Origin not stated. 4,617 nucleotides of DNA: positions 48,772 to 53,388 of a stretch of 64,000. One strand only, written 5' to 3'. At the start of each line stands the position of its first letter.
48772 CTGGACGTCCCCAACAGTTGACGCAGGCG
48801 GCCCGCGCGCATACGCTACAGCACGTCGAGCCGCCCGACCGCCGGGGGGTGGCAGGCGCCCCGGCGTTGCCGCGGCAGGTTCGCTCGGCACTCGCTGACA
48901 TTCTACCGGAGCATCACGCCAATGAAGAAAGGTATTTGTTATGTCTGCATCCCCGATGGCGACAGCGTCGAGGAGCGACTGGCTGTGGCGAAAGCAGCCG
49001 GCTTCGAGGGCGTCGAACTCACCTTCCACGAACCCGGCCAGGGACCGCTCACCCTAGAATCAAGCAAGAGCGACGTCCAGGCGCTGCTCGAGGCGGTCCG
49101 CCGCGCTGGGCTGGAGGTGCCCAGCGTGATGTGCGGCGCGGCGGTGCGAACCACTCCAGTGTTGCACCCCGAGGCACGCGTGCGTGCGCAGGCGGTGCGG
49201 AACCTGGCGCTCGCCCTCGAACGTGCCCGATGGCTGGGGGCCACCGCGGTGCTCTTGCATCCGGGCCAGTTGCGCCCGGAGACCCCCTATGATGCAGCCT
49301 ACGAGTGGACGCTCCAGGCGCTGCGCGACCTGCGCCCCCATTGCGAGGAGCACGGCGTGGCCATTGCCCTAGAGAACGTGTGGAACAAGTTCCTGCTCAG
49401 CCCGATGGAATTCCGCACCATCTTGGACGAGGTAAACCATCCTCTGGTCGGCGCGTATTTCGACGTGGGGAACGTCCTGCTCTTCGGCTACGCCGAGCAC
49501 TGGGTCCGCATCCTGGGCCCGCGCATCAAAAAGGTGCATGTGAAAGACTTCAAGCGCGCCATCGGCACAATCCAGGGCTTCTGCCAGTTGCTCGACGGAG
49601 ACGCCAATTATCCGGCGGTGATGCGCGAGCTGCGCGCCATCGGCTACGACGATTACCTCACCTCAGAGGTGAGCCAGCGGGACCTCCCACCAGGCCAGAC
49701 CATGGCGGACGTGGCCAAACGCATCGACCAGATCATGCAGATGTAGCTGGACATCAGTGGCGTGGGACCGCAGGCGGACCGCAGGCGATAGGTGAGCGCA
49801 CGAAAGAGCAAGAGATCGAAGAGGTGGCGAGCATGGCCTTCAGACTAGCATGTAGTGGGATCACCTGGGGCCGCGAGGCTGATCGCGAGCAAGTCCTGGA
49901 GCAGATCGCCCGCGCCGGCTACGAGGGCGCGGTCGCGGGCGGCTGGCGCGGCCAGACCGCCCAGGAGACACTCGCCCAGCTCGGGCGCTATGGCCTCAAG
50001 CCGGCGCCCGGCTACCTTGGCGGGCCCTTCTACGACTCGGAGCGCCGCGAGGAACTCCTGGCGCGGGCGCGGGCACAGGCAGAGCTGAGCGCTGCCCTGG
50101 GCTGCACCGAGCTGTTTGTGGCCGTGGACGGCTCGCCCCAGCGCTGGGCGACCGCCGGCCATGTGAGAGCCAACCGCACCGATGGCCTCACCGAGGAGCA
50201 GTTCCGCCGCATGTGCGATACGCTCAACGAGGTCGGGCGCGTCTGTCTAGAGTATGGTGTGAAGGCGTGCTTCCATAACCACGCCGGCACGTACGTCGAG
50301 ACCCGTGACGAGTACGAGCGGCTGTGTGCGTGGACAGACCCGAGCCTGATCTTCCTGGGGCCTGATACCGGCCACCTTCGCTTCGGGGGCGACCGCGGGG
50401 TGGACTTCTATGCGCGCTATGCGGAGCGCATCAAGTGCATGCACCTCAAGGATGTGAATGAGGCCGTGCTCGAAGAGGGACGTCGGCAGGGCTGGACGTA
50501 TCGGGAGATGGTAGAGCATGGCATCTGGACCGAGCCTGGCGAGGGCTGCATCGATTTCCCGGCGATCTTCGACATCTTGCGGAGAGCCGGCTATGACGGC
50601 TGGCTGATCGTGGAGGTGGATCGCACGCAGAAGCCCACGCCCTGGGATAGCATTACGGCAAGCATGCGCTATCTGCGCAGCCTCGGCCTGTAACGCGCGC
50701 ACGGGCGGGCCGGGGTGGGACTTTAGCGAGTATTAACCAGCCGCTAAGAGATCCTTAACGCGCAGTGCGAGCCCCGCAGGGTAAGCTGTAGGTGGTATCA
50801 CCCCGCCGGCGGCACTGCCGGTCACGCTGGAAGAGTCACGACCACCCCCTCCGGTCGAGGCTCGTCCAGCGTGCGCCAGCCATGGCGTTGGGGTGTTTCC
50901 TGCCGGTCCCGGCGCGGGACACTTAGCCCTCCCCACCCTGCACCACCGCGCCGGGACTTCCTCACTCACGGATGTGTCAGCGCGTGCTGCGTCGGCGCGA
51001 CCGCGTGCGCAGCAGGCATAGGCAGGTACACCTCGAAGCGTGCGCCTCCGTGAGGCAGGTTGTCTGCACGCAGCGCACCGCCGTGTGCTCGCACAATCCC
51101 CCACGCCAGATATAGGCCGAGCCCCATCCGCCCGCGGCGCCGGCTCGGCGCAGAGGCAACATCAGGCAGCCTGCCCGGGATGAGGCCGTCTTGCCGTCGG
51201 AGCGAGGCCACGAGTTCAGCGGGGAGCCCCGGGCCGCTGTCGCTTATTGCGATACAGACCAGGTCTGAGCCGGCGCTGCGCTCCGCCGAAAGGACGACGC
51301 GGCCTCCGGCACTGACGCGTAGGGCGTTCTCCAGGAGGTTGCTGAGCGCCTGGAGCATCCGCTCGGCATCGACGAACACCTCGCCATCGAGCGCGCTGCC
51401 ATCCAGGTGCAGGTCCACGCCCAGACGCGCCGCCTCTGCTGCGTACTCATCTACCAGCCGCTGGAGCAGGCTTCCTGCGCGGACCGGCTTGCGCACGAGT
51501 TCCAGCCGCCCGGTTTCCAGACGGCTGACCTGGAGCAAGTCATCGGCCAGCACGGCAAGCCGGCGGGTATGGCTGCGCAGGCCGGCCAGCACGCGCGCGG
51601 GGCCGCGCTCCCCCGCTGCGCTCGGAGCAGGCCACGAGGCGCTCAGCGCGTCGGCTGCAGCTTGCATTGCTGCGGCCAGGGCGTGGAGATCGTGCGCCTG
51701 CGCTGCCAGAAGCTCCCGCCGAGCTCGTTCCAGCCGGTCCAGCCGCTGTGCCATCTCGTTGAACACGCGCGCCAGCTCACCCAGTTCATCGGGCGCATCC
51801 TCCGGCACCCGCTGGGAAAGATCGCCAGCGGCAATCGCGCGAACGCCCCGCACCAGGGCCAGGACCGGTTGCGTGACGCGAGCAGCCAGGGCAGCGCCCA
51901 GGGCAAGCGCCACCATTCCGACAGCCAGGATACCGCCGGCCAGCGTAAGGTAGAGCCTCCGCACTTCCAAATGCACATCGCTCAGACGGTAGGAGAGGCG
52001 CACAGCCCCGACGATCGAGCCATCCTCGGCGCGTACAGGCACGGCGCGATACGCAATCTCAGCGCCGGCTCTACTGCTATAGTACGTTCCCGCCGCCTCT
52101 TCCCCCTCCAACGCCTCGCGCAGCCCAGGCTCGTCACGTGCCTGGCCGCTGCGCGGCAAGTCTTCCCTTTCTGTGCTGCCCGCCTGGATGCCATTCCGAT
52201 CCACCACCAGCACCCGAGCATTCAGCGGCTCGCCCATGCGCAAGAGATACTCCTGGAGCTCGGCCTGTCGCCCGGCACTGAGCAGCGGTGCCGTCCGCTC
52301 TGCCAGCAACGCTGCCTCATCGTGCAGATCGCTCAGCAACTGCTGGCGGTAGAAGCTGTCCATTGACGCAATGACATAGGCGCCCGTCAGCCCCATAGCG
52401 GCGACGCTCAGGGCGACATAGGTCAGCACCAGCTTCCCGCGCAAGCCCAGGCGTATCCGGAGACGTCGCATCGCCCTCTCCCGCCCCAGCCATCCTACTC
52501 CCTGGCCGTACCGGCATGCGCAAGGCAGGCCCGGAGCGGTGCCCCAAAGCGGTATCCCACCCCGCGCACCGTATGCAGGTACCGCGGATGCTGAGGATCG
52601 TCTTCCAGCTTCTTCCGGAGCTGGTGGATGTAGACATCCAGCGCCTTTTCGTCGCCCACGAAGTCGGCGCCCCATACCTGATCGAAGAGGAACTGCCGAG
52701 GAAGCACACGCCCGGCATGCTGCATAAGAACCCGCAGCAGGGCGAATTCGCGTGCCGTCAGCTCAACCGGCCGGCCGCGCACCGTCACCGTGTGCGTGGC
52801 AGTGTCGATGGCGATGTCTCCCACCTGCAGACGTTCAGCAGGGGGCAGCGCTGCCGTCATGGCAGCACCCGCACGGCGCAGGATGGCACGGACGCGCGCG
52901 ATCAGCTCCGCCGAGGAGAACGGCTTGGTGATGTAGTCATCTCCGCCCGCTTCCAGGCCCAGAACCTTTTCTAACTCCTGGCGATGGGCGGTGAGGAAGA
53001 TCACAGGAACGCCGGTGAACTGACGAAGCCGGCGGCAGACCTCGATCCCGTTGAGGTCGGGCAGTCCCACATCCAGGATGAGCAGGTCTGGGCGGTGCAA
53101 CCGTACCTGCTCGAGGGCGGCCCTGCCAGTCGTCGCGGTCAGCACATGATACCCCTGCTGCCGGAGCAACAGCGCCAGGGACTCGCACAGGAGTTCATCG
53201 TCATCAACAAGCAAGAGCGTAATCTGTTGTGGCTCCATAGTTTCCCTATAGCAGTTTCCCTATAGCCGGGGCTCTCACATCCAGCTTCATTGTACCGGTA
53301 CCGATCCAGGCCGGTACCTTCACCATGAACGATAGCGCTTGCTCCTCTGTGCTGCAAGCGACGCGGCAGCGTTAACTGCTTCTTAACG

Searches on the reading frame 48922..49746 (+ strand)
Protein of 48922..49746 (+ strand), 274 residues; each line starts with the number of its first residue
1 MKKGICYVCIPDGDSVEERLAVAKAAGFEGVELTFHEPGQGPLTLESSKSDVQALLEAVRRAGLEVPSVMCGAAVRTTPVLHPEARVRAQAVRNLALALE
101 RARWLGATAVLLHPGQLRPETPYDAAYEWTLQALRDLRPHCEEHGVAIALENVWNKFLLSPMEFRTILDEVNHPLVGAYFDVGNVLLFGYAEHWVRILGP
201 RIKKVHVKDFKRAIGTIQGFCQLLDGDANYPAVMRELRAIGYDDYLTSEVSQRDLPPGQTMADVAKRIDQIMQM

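Call 109: search_protein_families(library=pfam, proteins=[window:48922-49746:+], max_evalue=0.00001)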
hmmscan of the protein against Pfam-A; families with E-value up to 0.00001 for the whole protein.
window:48922-49746:+ (274 aa): 1 family
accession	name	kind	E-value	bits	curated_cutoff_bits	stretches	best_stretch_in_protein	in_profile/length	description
PF01261.30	AP_endonuc_2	-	1.3e-47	163.1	31.1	1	21-267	2-245/249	Xylose isomerase-like TIM barrel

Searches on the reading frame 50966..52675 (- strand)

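Call 45: search_protein_families(library=pfam, proteins=[window:50966-52675:-], max_evalue=0.001)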
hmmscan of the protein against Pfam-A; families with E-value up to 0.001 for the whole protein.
window:50966-52675:- (569 aa): 4 families
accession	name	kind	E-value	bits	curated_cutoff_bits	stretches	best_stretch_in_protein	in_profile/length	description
PF00672.30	HAMP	-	1e-16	61.4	25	1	263-313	2-52/53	HAMP domain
PF02518.31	HATPase_c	-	2.8e-16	60.4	26.4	1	436-554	2-110/111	Histidine kinase-, DNA gyrase B-, and HSP90-like ATPase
PF16736.11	sCache_like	-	4.1e-05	24.3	27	1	107-228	1-115/117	Single Cache-like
PF23846.1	Cache_WalK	-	0.00012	22.9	27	1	148-227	10-90/92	WalK sensor protein kinase Chache domain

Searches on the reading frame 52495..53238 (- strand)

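Call 109: search_protein_families(library=pfam, proteins=[window:52495-53238:-], max_evalue=0.00001)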
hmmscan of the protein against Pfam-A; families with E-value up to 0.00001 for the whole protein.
window:52495-53238:- (247 aa): 2 families
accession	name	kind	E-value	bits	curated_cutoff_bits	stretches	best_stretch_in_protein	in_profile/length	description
PF00486.34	Trans_reg_C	-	2.1e-31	108.2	26.2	1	155-231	1-77/77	Transcriptional regulatory protein, C terminal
PF00072.30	Response_reg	-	7.2e-31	107.1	30.2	1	9-117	2-111/111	Response regulator receiver domain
